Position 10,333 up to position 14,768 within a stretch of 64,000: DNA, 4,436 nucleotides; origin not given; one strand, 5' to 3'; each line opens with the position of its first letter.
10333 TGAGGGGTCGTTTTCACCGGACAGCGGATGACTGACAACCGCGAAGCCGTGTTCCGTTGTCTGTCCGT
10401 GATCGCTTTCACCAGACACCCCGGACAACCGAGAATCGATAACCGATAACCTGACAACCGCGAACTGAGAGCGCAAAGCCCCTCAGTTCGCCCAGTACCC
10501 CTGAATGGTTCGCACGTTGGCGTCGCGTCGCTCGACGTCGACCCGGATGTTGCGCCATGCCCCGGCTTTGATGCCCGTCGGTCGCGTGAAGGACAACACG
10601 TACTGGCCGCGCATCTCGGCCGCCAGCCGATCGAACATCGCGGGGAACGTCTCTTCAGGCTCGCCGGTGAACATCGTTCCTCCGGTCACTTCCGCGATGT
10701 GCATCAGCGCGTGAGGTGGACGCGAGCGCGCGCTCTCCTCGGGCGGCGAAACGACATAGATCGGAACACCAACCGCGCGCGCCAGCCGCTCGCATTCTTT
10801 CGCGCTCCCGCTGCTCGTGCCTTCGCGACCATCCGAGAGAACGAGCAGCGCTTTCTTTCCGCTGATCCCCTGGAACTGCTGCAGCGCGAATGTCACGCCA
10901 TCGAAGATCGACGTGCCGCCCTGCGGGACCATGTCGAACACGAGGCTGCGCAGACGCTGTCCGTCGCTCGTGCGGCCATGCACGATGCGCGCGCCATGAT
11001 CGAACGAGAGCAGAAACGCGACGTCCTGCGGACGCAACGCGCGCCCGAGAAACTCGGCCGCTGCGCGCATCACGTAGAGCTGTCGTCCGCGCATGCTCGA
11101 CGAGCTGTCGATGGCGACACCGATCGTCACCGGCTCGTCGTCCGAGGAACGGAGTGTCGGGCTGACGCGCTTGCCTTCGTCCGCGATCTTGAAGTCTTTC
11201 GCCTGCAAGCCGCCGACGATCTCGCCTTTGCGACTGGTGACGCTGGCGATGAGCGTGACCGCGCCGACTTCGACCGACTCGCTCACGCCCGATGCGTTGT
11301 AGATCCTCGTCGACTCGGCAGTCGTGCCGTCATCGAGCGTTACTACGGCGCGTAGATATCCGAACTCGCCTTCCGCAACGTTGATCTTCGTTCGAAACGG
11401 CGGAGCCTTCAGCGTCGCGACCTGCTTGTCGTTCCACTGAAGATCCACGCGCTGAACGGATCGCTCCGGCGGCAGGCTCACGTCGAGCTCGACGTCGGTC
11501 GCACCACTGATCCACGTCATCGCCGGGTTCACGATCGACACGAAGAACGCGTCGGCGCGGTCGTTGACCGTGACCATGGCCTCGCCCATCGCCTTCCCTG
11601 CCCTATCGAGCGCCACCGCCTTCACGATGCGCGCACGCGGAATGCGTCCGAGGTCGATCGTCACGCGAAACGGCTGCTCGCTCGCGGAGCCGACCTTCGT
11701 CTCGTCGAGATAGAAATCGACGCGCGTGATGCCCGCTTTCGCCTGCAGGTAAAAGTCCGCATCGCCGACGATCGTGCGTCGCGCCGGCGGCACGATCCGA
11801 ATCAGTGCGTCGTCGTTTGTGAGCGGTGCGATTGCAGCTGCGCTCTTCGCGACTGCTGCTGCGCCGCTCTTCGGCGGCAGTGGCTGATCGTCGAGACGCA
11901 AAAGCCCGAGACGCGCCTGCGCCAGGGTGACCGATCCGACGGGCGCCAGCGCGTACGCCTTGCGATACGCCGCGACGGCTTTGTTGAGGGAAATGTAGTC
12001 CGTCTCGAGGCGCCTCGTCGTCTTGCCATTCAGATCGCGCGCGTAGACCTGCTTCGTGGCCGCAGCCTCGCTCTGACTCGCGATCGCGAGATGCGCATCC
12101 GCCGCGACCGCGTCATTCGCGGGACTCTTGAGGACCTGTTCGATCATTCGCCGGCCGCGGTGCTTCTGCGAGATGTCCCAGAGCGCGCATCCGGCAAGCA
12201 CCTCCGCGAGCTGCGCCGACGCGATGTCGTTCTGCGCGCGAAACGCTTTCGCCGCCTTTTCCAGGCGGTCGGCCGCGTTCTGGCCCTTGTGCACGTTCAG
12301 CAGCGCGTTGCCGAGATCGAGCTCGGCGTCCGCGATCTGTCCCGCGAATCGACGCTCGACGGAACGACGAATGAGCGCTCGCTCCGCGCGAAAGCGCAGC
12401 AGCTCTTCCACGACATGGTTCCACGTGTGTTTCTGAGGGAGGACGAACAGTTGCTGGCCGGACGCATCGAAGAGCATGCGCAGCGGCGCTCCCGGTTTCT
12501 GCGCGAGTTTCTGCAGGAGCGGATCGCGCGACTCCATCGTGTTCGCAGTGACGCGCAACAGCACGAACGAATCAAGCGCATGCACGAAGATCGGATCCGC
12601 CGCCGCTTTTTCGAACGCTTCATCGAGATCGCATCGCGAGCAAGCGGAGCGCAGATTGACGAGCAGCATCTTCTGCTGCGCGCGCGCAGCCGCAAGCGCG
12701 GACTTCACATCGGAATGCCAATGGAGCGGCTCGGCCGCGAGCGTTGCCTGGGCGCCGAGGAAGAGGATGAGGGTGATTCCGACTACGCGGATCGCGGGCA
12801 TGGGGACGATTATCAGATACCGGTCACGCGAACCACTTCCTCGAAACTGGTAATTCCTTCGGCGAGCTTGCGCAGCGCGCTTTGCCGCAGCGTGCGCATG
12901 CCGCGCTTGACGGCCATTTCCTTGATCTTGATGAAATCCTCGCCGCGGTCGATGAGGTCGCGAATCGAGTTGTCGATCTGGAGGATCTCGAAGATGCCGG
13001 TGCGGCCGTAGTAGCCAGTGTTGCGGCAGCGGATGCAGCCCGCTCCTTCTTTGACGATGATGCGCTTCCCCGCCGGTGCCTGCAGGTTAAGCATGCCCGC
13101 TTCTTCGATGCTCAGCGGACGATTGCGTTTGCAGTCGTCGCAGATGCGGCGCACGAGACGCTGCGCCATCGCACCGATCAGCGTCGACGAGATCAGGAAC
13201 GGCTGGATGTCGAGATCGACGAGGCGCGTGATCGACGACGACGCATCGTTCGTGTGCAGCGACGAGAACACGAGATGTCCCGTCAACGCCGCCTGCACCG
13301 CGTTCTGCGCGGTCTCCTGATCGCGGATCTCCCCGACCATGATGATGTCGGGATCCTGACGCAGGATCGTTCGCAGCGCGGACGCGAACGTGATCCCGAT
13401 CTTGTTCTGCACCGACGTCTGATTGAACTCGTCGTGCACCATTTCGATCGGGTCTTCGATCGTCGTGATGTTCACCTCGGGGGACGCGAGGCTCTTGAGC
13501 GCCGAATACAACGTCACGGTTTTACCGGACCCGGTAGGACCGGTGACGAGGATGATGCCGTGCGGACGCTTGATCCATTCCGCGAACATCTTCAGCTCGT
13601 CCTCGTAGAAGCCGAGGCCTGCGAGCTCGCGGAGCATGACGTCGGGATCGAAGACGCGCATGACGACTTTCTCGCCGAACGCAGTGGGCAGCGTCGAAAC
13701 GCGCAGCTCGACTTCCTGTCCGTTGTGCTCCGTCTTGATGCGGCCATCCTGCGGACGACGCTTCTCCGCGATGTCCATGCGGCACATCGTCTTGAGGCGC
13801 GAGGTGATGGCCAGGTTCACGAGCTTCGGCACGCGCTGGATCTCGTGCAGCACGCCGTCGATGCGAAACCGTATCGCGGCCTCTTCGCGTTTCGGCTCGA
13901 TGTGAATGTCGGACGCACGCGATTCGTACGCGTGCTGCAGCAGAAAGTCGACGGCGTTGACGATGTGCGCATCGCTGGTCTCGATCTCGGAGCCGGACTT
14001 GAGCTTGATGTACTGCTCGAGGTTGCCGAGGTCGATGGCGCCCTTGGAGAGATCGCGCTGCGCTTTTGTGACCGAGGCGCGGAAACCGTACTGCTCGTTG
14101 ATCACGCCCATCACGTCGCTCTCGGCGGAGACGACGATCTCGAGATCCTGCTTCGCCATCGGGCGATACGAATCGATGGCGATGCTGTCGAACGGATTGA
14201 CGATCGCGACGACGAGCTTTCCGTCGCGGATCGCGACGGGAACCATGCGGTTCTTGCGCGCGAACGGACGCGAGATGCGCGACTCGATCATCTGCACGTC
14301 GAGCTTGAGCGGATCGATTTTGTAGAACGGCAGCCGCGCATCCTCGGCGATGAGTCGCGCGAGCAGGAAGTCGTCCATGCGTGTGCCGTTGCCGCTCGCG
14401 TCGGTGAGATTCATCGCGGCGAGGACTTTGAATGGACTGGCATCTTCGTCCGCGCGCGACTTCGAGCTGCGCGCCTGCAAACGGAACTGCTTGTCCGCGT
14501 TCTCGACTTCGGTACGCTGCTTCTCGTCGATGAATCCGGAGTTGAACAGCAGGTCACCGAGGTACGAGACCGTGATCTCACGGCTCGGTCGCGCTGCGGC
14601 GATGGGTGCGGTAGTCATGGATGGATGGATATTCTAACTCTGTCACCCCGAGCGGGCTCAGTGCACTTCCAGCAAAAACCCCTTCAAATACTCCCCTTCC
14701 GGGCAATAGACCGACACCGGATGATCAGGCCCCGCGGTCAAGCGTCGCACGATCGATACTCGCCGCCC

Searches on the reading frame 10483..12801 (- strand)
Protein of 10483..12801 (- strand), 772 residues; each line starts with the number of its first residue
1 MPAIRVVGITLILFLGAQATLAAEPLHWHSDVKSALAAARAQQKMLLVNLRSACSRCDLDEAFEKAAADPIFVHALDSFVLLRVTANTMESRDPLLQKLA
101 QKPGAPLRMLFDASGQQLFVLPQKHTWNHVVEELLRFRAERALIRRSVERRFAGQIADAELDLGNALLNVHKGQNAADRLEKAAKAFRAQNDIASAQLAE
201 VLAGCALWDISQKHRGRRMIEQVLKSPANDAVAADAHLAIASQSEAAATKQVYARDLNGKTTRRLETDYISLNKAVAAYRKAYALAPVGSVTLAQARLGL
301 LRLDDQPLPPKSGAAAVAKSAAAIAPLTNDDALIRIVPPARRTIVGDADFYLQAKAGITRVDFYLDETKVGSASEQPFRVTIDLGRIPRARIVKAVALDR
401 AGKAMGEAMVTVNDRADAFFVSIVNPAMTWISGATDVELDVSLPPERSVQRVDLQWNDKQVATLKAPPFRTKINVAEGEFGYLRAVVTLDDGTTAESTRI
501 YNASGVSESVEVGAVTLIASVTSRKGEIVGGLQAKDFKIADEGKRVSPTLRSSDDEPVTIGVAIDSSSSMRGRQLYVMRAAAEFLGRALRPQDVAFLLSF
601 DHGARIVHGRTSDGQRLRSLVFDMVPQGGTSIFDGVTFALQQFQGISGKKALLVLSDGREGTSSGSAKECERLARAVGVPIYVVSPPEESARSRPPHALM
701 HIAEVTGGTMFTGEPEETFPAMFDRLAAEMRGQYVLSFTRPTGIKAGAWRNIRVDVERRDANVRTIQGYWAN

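Call 91: search_protein_families(library=pfam, proteins=[window:10483-12801:-], max_evalue=0.001)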
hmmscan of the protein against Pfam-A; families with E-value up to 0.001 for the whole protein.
window:10483-12801:- (772 aa): 4 families
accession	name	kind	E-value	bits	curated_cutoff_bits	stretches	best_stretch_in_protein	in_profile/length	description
PF13519.12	VWA_2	-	9.1e-08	33.1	27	1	563-658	4-106/107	von Willebrand factor type A domain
PF00092.34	VWA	-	2.5e-07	31.5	23.8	1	562-717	4-166/174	von Willebrand factor type A domain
PF17957.7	Big_7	-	4.7e-07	30.8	24.1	0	356-384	30-58/70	Bacterial Ig domain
PF13899.12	Thioredoxin_7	-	1.9e-05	25.2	27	1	28-113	2-83/83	Thioredoxin-like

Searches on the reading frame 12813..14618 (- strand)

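Call 91: search_protein_families(library=pfam, proteins=[window:12813-14618:-], max_evalue=0.001)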
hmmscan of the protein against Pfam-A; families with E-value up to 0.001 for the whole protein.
window:12813-14618:- (601 aa): 3 families
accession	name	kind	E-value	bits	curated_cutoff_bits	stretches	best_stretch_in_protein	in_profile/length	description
PF00437.27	T2SSE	-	3.3e-130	434.5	24.9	1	214-597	3-370/370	Type II/IV secretion system protein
PF05157.20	MshEN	-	2.8e-14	53.3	23.1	1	95-180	2-87/90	MshEN domain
PF25199.1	nSTAND_NTPase5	-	0.00032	21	34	1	349-400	37-89/145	Novel STAND NTPase 5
